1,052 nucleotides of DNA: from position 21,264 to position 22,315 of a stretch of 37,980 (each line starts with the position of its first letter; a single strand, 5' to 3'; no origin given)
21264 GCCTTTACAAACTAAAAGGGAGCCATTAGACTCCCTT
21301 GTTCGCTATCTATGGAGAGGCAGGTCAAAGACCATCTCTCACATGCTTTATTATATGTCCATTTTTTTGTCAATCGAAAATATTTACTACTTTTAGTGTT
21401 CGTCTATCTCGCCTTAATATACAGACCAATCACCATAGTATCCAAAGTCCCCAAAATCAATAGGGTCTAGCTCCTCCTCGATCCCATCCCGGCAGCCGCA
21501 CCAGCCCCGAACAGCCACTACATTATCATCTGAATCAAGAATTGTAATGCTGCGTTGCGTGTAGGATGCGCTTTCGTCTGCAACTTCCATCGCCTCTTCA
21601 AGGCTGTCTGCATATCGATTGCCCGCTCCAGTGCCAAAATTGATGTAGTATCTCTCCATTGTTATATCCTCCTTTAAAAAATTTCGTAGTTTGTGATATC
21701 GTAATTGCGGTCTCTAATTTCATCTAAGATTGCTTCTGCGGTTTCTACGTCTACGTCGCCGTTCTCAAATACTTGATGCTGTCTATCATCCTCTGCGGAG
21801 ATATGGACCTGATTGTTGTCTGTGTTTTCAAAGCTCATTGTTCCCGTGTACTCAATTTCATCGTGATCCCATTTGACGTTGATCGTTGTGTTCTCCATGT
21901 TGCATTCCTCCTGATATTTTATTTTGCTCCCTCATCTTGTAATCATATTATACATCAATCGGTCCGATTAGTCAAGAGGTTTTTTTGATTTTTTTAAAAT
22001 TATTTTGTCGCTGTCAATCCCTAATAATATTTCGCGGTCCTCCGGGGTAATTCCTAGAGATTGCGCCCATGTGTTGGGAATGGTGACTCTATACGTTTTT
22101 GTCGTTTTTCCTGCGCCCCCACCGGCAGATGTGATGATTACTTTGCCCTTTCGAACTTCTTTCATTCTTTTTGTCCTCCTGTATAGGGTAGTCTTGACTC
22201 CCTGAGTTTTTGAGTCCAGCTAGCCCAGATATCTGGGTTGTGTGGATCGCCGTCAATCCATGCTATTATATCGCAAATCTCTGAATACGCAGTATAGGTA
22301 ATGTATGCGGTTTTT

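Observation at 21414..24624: Minus-strand accessory island between lysis cassette and integrase: duplicated operator-promoter modules driving acidic small proteins with HTH regulators (Acr/Aca-like)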

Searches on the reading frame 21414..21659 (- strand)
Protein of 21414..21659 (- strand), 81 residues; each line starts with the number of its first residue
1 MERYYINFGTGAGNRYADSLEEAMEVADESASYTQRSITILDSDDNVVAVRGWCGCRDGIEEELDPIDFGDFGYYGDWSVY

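Call 6: search_protein_families(library=pfam, proteins=[window:21414-21659:-], max_evalue=0.1)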
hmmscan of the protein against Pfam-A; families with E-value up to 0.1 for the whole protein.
window:21414-21659:- (81 aa): 1 family
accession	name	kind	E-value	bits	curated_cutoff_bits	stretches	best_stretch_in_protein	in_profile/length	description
PF16857.10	RNA_pol_inhib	-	0.068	13.6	27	0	16-29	19-32/47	RNA polymerase inhibitor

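Call 7: search_protein_families(library=phrogs, proteins=[window:21414-21659:-], max_evalue=0.01)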
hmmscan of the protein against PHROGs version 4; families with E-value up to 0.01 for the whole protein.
window:21414-21659:- (81 aa): 0 families

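Call 8: search_protein_families(library=padloc, proteins=[window:21414-21659:-], max_evalue=0.1)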
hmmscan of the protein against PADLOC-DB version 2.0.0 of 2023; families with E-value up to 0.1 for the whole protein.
window:21414-21659:- (81 aa): 0 families

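Call 11: search_protein_families(library=ncbifam, proteins=[window:21414-21659:-], max_evalue=0.05)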
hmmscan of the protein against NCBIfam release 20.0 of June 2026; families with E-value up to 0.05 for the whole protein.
window:21414-21659:- (81 aa): 0 families

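Call 44: search_dna_similar(query=window:21414-21659:-, collection=phages, mode=protein, max_evalue=0.01)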
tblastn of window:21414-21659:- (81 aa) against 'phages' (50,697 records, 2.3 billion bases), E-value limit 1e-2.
Records with a match: 3; places in all: 3; records where one place covers at least 80% of the query: 3.
Best place of each record, by identity: <60% 3.
By first word of the organism name: Bacillus 2; Clostridium 1.
By host as written in the record: Bacillus sp. MGK1 2; [Clostridium] innocuum 1.
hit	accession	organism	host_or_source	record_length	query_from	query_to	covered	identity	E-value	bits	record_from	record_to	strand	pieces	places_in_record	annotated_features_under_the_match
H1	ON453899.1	Clostridium phage Amboise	[Clostridium] innocuum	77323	3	81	98%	45.6%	2e-15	75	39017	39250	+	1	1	hypothetical protein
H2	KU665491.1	Bacillus phage Mgbh1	Bacillus sp. MGK1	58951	1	79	98%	39.0%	6e-8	53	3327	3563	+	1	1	hypothetical protein (x2)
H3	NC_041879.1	Bacillus phage Mgbh1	Bacillus sp. MGK1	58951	1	79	98%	39.0%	6e-8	53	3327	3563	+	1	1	hypothetical protein | ocr-like anti-restriction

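Call 46: get_annotated_region(hit=H3, flank=3500)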
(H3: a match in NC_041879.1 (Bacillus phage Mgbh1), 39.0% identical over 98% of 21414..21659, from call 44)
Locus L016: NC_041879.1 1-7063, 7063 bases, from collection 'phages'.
description: Bacillus phage Mgbh1, complete genome.
organism: Bacillus phage Mgbh1 (NCBI taxid 1796993)
taxonomy: Viruses; Duplodnaviria; Heunggongvirae; Uroviricota; Caudoviricetes; Magadivirus; Magadivirus Mgbh1
host: Bacillus sp. MGK1; source: Lake Magadi sediment; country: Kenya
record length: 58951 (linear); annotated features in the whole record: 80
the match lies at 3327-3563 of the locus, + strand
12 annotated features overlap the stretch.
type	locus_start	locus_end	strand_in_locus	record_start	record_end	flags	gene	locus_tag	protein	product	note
CDS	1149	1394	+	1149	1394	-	-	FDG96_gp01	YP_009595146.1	head-tail joining protein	gp1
CDS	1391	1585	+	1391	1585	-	-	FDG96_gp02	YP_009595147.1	hypothetical protein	gp2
CDS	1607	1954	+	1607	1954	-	-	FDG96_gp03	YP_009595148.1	hypothetical protein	gp3; MdlB domain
CDS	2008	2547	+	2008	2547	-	-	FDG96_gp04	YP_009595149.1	anti-restriction protein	gp4; ArdA superfamily domain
CDS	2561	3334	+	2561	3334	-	-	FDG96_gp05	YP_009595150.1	ocr-like anti-restriction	gp5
CDS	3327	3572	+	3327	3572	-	-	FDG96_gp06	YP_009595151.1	hypothetical protein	gp6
CDS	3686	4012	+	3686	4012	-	-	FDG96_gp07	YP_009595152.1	hypothetical protein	gp7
CDS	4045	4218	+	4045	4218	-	-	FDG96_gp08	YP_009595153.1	hypothetical protein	gp8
CDS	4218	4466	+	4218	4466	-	-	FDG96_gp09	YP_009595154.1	aminoglycoside phosphotransferase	gp9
CDS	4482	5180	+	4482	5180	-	-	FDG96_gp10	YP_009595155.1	hypothetical protein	gp10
CDS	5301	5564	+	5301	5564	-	-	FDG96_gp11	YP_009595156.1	hypothetical protein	gp11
CDS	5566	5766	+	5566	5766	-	-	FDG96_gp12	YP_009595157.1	hypothetical protein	gp12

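Call 47: get_annotated_region(hit=H1, flank=4000)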
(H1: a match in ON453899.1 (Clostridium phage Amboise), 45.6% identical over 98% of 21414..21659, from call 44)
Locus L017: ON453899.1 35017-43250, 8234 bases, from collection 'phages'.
description: Clostridium phage Amboise, complete genome.
organism: Clostridium phage Amboise (NCBI taxid 2951971)
taxonomy: Viruses
host: [Clostridium] innocuum; source: feces; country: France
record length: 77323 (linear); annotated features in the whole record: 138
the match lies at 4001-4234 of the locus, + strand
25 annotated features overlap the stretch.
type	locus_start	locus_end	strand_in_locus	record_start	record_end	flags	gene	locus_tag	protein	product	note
CDS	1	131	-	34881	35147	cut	-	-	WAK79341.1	hypothetical protein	rasttk_feature_creation_tool=/opt/patric-common/ runtime/bin/phanotate version 1.5.0; ...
CDS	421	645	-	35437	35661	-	-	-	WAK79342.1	hypothetical protein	rasttk_feature_creation_tool=/opt/patric-common/ runtime/bin/phanotate version 1.5.0; ...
CDS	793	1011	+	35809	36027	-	-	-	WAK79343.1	hypothetical protein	rasttk_feature_creation_tool=/opt/patric-common/ runtime/bin/phanotate version 1.5.0; ...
CDS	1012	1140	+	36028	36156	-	-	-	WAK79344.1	hypothetical protein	rasttk_feature_creation_tool=/opt/patric-common/ runtime/bin/phanotate version 1.5.0; ...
CDS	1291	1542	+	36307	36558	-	-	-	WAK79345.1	hypothetical protein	rasttk_feature_creation_tool=/opt/patric-common/ runtime/bin/phanotate version 1.5.0; ...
CDS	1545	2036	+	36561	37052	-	-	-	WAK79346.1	hypothetical protein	rasttk_feature_creation_tool=/opt/patric-common/ runtime/bin/phanotate version 1.5.0; ...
CDS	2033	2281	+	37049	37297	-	-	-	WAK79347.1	hypothetical protein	rasttk_feature_creation_tool=/opt/patric-common/ runtime/bin/phanotate version 1.5.0; ...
CDS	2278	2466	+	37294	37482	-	-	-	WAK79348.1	hypothetical protein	rasttk_feature_creation_tool=/opt/patric-common/ runtime/bin/phanotate version 1.5.0; ...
CDS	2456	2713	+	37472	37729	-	-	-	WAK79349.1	hypothetical protein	rasttk_feature_creation_tool=/opt/patric-common/ runtime/bin/phanotate version 1.5.0; ...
CDS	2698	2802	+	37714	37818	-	-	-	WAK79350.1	hypothetical protein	rasttk_feature_creation_tool=/opt/patric-common/ runtime/bin/phanotate version 1.5.0; ...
CDS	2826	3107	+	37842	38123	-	-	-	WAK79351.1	hypothetical protein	rasttk_feature_creation_tool=/opt/patric-common/ runtime/bin/phanotate version 1.5.0; ...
CDS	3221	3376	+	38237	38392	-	-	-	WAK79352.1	hypothetical protein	rasttk_feature_creation_tool=/opt/patric-common/ runtime/bin/phanotate version 1.5.0; ...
CDS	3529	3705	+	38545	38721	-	-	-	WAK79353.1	hypothetical protein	rasttk_feature_creation_tool=/opt/patric-common/ runtime/bin/phanotate version 1.5.0; ...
CDS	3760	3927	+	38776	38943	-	-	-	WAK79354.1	hypothetical protein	rasttk_feature_creation_tool=/opt/patric-common/ runtime/bin/phanotate version 1.5.0; ...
CDS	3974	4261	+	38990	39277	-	-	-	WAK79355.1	hypothetical protein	rasttk_feature_creation_tool=/opt/patric-common/ runtime/bin/phanotate version 1.5.0; ...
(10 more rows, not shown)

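Call 57: search_dna_similar(query=window:21414-21659:-, collection=plasmids, mode=protein, max_evalue=0.01)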
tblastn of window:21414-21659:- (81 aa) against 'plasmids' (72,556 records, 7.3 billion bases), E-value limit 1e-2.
Records with a match: 55; places in all: 58; records where one place covers at least 80% of the query: 55.
Best place of each record, by identity: <60% 55.
By first word of the organism name: Bacillus 55.
By predicted mobility (MOB-suite, as given by PLSDB): non-mobilizable 41; conjugative 12; mobilizable 2.
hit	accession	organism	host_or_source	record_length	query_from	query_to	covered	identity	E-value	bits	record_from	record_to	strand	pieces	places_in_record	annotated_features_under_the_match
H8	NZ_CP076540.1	Bacillus thuringiensis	-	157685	1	79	98%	35.0%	4e-4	44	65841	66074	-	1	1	hypothetical protein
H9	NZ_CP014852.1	Bacillus thuringiensis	soil,soil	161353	1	79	98%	35.0%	4e-4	44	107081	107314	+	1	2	hypothetical protein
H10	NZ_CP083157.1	Bacillus thuringiensis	whole organism,Biopesticide XenTari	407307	1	79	98%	35.0%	4e-4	44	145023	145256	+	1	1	hypothetical protein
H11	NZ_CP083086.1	Bacillus thuringiensis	whole organism,Biopesticide B401/B402 ...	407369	1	79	98%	35.0%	4e-4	44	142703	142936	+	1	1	hypothetical protein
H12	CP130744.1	Bacillus thuringiensis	rhizhosphere soil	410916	1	79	98%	35.0%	4e-4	44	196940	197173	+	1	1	hypothetical protein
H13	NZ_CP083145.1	Bacillus thuringiensis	whole organism,Biopesticide Agree WP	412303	1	79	98%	35.0%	4e-4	44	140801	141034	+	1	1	hypothetical protein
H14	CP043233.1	Bacillus thuringiensis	whole organism,soil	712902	1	79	98%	35.0%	4e-4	44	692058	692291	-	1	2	hypothetical protein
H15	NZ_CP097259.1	Bacillus thuringiensis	pure culture,surface soil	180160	1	79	98%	33.8%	2e-4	44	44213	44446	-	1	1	hypothetical protein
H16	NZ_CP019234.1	Bacillus thuringiensis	-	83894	1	79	98%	33.8%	2e-4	44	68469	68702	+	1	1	hypothetical protein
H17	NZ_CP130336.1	Bacillus cereus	metagenomic assembly,Wenzhou, China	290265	1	79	98%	33.8%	3e-4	44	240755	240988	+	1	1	hypothetical protein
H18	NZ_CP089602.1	Bacillus cereus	cell culture,soil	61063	1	79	98%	33.8%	3e-4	44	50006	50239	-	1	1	hypothetical protein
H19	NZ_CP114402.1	Bacillus thuringiensis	liquid culture,Bacillus thuringiensis ...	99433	1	79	98%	33.8%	5e-4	44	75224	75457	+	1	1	hypothetical protein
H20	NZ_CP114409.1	Bacillus thuringiensis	liquid culture,Bacillus thuringiensis ...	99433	1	79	98%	33.8%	5e-4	44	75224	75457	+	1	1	hypothetical protein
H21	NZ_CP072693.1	Bacillus thuringiensis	whole organism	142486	1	79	98%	33.8%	5e-4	44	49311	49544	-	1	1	hypothetical protein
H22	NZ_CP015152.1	Bacillus thuringiensis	cell culture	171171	1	79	98%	33.8%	5e-4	44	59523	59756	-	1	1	hypothetical protein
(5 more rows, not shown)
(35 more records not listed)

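Call 59: get_annotated_region(hit=H18, flank=5000)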
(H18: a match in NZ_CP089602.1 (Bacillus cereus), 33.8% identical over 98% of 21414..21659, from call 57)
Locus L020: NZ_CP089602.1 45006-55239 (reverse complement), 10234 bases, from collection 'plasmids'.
description: Bacillus cereus strain C-1 plasmid unnamed, complete sequence
organism: Bacillus cereus (NCBI taxid 1396)
taxonomy: Bacteria; Bacillota; Bacilli; Bacillales; Bacillaceae; Bacillus; Bacillus cereus
host: -; source: cell culture,soil; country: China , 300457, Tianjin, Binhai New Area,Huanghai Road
typing (MOB-suite, as given by PLSDB): non-mobilizable; replicon rep_cluster_920
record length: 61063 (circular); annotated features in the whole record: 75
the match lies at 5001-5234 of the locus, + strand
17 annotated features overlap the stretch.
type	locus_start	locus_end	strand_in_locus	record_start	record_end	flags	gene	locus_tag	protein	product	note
CDS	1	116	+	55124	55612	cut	-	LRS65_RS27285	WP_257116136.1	hypothetical protein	-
CDS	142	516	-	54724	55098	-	-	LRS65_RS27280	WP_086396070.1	DUF3888 domain-containing protein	-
CDS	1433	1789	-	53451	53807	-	-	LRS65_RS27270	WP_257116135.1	hypothetical protein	-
CDS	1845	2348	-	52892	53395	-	-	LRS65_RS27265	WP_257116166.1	hypothetical protein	-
CDS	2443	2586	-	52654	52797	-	-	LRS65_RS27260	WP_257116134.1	hypothetical protein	-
CDS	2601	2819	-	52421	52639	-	-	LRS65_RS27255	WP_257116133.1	hypothetical protein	-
CDS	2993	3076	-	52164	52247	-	-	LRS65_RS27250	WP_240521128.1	hypothetical protein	-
CDS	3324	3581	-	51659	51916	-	-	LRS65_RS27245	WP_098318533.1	hypothetical protein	-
CDS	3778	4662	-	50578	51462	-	-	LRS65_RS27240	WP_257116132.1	hypothetical protein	-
CDS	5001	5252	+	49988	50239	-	-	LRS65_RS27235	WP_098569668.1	hypothetical protein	-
CDS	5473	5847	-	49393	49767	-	-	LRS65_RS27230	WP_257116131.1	hypothetical protein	-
CDS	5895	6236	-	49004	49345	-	-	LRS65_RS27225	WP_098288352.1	YolD-like family protein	-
CDS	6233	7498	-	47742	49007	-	-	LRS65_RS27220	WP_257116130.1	Y-family DNA polymerase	-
CDS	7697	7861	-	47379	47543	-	-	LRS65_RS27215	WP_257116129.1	hypothetical protein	-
CDS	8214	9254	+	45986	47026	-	-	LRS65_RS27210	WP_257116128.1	cyclic GMP-AMP synthase DncV-like nucleotidyltransferase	-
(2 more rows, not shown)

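Call 60: get_annotated_region(hit=H8, flank=5000)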
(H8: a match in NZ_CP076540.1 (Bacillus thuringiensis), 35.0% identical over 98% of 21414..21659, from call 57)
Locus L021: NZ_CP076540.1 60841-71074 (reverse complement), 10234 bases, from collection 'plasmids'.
description: Bacillus thuringiensis strain GR007 plasmid pGR157, complete sequence
organism: Bacillus thuringiensis (NCBI taxid 1428)
taxonomy: Bacteria; Bacillota; Bacilli; Bacillales; Bacillaceae; Bacillus; Bacillus thuringiensis
host: -; source: -; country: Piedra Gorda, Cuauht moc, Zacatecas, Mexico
typing (MOB-suite, as given by PLSDB): non-mobilizable; replicon rep_cluster_125,rep_cluster_163
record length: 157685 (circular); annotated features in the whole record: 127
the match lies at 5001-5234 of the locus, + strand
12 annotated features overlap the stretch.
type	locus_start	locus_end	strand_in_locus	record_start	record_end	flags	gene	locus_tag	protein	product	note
CDS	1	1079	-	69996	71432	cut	-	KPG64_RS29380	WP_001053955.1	IS4-like element IS231A family transposase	-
CDS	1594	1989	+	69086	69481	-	-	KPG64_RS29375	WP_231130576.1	hypothetical protein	-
CDS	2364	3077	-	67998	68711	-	-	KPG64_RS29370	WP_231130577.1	hypothetical protein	-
CDS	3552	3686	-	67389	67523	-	-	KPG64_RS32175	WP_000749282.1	hypothetical protein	-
CDS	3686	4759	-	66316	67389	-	-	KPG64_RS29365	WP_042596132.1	tetratricopeptide repeat protein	-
CDS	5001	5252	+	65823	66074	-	-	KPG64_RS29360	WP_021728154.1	hypothetical protein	-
CDS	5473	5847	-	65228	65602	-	-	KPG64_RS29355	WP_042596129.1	hypothetical protein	-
CDS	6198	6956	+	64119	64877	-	-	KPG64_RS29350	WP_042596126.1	hypothetical protein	-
CDS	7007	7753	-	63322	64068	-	-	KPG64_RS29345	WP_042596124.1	hypothetical protein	-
CDS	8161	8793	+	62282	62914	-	-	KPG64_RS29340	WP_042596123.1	DUF3967 domain-containing protein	-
CDS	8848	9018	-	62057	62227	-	-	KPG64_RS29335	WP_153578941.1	hypothetical protein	-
CDS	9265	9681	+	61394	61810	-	-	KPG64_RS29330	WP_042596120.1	hypothetical protein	-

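Call 79: search_protein_families(library=phrogs, alignment_id=A7, max_evalue=0.1)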
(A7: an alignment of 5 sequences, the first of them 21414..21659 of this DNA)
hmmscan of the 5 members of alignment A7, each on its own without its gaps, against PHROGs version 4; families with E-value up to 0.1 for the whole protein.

A. member 1, window:21414-21659:- (81 aa): 0 families

B. families by the number of members that match (of 5 scanned): 1 family
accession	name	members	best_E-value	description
phrog_25118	-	1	0.074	-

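Call 100: search_protein_families(library=pfam, proteins=[L016:2008-2547:+, L016:2561-3334:+, L016:3327-3572:+, L016:3686-4012:+, L016:1607-1954:+], max_evalue=0.01)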
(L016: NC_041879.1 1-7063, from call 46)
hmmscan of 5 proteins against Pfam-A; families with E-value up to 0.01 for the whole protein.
L016:2008-2547:+ (179 aa): 1 family
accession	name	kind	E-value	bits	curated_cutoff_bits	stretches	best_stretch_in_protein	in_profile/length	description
PF07275.16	ArdA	-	3e-18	67.4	27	1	9-81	4-79/155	Antirestriction protein (ArdA)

L016:2561-3334:+ (257 aa): 1 family
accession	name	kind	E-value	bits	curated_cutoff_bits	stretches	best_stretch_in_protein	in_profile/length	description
PF04263.21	TPK_catalytic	-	0.0012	19.2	30.7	0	207-244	61-99/113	Thiamin pyrophosphokinase, catalytic domain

L016:3327-3572:+ (81 aa): 0 families

L016:3686-4012:+ (108 aa): 0 families

L016:1607-1954:+ (115 aa): 0 families

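Call 114: find_related_loci(query=A7, collection=viral_contigs, flank=2500)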
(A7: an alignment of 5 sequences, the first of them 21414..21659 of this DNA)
Query A7 (81 aa) in viral_contigs; peptide patterns used: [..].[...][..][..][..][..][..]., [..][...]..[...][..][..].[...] (x = any residue, [..] = any of these).
196 stretches matched a pattern; 7 encode a relative of the query (tblastn E <= 1e-3); 7 distinct loci.
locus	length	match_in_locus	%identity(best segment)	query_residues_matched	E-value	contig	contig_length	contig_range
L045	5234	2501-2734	46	3-81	3e-20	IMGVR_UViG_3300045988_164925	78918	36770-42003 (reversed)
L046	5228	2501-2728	44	3-78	8e-17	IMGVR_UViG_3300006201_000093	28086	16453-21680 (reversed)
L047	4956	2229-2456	44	3-78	8e-17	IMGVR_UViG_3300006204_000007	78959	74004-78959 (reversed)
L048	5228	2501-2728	44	3-78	8e-17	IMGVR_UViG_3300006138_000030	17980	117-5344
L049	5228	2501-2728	44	3-78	8e-17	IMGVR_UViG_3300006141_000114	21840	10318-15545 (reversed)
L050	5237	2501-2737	39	1-79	1e-12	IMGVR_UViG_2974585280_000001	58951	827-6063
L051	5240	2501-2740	35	1-81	2e-8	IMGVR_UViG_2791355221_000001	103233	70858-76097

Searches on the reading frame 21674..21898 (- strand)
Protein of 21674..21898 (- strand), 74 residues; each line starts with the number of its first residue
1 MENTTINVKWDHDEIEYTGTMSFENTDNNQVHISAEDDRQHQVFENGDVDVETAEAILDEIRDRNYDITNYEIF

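Call 6: search_protein_families(library=pfam, proteins=[window:21674-21898:-], max_evalue=0.1)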
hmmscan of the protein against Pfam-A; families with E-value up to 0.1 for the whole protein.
window:21674-21898:- (74 aa): 0 families

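Call 7: search_protein_families(library=phrogs, proteins=[window:21674-21898:-], max_evalue=0.01)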
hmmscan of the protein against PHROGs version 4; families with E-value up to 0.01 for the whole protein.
window:21674-21898:- (74 aa): 0 families

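Call 8: search_protein_families(library=padloc, proteins=[window:21674-21898:-], max_evalue=0.1)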
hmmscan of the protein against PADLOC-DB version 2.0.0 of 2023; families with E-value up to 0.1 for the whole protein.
window:21674-21898:- (74 aa): 0 families

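Call 11: search_protein_families(library=ncbifam, proteins=[window:21674-21898:-], max_evalue=0.05)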
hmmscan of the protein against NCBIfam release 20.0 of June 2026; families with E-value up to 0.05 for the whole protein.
window:21674-21898:- (74 aa): 0 families

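Call 30: find_related_loci(query=window:21674-21898:-, collection=viral_contigs, flank=6000)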
Query window:21674-21898:- (74 aa) in viral_contigs; peptide patterns used: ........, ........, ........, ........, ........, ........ (x = any residue, [..] = any of these).
9 stretches matched a pattern, but none encodes a relative of the query by tblastn (E <= 1e-3).

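Call 35: find_related_loci(query=A2, collection=metagenome_contigs, flank=7000)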
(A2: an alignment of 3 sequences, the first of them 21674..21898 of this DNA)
Query A2 (74 aa) in metagenome_contigs; peptide patterns used: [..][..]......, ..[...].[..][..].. (x = any residue, [..] = any of these).
279 stretches matched a pattern, but none encodes a relative of the query by tblastn (E <= 1e-3).

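Call 43: search_dna_similar(query=window:21674-21898:-, collection=phages, mode=protein, max_evalue=0.01)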
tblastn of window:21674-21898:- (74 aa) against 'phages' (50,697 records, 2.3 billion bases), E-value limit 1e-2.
No match.

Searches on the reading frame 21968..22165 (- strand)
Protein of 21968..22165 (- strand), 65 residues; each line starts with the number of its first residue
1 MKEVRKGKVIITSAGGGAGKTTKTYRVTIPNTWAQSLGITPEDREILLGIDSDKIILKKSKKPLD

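Call 6: search_protein_families(library=pfam, proteins=[window:21968-22165:-], max_evalue=0.1)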
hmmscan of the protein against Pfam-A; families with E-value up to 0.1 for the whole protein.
window:21968-22165:- (65 aa): 1 family
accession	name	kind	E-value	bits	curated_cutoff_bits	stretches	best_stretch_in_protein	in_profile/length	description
PF04014.23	MazE_antitoxin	-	3.7e-07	30.4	24.7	1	20-63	3-46/48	Antidote-toxin recognition MazE, bacterial antitoxin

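Call 7: search_protein_families(library=phrogs, proteins=[window:21968-22165:-], max_evalue=0.01)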
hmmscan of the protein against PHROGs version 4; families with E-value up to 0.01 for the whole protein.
window:21968-22165:- (65 aa): 1 family
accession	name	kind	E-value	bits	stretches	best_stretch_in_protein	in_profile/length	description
phrog_2329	-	unknown function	3.3e-15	56.9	1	1-62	1-58/59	-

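Call 8: search_protein_families(library=padloc, proteins=[window:21968-22165:-], max_evalue=0.1)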
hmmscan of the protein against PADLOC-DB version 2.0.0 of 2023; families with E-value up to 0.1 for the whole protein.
window:21968-22165:- (65 aa): 0 families

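Call 11: search_protein_families(library=ncbifam, proteins=[window:21968-22165:-], max_evalue=0.05)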
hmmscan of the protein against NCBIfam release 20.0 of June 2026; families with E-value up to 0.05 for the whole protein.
window:21968-22165:- (65 aa): 2 families
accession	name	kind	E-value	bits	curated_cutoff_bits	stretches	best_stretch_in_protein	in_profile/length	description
TIGR01439.1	lp_hng_hel_AbrB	domain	0.00044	19.9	28.3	1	22-60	5-43/44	transcriptional regulator, AbrB family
NF006352.0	PRK08577.1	equivalog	0.02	15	140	1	24-54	12-41/136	hypothetical protein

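Call 56: search_dna_similar(query=window:21968-22165:-, collection=phages, mode=protein, max_evalue=0.001, max_rows=40)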
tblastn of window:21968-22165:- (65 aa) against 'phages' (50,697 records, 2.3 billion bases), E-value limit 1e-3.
No match.

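Call 108: find_related_loci(query=A3, collection=viral_contigs, flank=3000)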
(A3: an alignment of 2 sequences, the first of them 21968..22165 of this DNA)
Query A3 (65 aa) in viral_contigs; peptide patterns used: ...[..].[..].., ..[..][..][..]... (x = any residue, [..] = any of these).
27 stretches matched a pattern, but none encodes a relative of the query by tblastn (E <= 1e-3).
